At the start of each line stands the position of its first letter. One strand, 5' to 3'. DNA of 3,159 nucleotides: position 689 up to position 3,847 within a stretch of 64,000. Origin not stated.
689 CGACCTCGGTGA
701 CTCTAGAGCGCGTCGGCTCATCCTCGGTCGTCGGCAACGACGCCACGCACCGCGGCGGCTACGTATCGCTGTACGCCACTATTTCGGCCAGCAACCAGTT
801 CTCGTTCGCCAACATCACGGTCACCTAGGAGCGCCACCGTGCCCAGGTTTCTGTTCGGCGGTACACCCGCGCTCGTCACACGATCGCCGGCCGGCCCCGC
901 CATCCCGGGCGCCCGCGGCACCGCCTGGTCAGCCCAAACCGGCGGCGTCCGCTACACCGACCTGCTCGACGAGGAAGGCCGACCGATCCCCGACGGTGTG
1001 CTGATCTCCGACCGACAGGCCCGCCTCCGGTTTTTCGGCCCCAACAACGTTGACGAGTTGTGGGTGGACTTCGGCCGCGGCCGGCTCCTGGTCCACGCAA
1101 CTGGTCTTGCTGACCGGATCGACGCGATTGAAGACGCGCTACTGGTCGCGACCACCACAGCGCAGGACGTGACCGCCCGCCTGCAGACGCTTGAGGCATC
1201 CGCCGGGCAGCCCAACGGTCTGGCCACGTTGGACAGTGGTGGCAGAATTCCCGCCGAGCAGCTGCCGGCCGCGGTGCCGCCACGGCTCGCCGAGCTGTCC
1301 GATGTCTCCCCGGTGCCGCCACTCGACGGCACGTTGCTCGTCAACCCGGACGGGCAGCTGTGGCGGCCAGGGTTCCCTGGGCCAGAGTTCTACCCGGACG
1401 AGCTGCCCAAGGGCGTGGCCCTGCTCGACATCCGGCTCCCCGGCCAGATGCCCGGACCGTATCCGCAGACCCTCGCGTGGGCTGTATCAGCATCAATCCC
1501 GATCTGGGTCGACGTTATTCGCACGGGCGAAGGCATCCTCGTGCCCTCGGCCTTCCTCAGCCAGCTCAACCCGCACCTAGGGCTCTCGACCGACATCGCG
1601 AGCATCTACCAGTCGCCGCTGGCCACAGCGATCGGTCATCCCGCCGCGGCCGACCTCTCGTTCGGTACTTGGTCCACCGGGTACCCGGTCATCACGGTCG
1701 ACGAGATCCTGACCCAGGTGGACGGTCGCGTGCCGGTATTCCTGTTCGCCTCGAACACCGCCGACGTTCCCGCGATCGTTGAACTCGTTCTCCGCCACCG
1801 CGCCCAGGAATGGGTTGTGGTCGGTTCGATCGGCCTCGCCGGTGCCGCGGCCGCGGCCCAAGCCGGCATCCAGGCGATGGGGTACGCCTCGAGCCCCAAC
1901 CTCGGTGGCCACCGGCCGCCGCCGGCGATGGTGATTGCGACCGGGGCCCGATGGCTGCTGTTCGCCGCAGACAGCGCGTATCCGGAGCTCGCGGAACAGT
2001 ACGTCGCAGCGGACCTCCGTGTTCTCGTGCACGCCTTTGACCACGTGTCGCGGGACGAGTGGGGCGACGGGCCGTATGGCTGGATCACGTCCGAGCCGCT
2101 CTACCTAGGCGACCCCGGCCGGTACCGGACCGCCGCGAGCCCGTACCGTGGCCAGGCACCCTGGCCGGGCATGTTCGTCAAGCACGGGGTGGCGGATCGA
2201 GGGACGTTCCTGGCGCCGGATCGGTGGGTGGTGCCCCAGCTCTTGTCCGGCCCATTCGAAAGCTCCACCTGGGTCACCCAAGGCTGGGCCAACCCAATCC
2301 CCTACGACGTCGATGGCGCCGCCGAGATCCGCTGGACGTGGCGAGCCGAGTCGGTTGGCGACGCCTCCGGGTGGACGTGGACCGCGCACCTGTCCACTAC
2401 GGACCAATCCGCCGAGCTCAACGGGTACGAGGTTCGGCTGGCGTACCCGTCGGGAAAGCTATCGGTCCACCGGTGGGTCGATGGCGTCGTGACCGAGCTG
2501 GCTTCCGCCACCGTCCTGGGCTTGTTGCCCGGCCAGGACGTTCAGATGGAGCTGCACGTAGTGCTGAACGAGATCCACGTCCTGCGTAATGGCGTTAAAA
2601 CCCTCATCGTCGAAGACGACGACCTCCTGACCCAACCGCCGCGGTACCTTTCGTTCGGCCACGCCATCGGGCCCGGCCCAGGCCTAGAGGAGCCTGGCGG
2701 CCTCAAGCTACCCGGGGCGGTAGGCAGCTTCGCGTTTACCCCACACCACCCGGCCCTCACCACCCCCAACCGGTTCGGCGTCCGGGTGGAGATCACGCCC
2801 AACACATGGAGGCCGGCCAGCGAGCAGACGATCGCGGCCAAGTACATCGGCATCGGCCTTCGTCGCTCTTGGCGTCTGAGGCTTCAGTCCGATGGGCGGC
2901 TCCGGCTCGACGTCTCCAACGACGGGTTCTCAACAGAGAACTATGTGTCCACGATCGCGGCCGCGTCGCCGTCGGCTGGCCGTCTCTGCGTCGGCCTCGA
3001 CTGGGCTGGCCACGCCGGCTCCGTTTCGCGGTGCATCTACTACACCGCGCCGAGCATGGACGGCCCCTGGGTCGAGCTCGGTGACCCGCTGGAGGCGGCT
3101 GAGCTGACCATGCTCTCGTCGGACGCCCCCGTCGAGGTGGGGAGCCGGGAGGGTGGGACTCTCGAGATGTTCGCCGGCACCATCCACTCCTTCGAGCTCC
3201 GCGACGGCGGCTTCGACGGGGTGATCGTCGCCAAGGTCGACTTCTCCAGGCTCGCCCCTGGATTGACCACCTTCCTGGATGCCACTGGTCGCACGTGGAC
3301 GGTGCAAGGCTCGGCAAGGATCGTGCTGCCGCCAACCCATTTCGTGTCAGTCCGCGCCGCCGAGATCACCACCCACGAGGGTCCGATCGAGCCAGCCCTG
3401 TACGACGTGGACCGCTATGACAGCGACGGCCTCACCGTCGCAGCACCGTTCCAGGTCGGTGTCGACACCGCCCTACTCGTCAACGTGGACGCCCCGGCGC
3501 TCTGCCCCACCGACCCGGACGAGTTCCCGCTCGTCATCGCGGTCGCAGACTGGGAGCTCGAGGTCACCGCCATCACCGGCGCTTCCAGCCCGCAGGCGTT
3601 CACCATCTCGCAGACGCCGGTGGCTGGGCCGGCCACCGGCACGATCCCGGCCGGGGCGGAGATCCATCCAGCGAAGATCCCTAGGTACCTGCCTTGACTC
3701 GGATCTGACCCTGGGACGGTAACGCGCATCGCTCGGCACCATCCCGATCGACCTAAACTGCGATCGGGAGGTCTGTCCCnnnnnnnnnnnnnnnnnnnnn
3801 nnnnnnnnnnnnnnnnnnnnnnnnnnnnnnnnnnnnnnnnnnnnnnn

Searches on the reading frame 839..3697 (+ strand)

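Call 9: search_protein_families(library=pfam, proteins=[window:839-3697:+])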
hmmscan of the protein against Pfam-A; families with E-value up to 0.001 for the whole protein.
window:839-3697:+ (952 aa): 0 families

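Call 32: search_protein_families(library=phrogs, proteins=[window:839-3697:+], max_evalue=0.001)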
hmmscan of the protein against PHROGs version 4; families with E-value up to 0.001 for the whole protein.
window:839-3697:+ (952 aa): 2 families
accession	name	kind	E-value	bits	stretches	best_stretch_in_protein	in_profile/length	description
phrog_5313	-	unknown function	1.5e-21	77.3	1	629-828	238-434/1052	-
phrog_27064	-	unknown function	2.2e-07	31.6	1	23-100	36-117/249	-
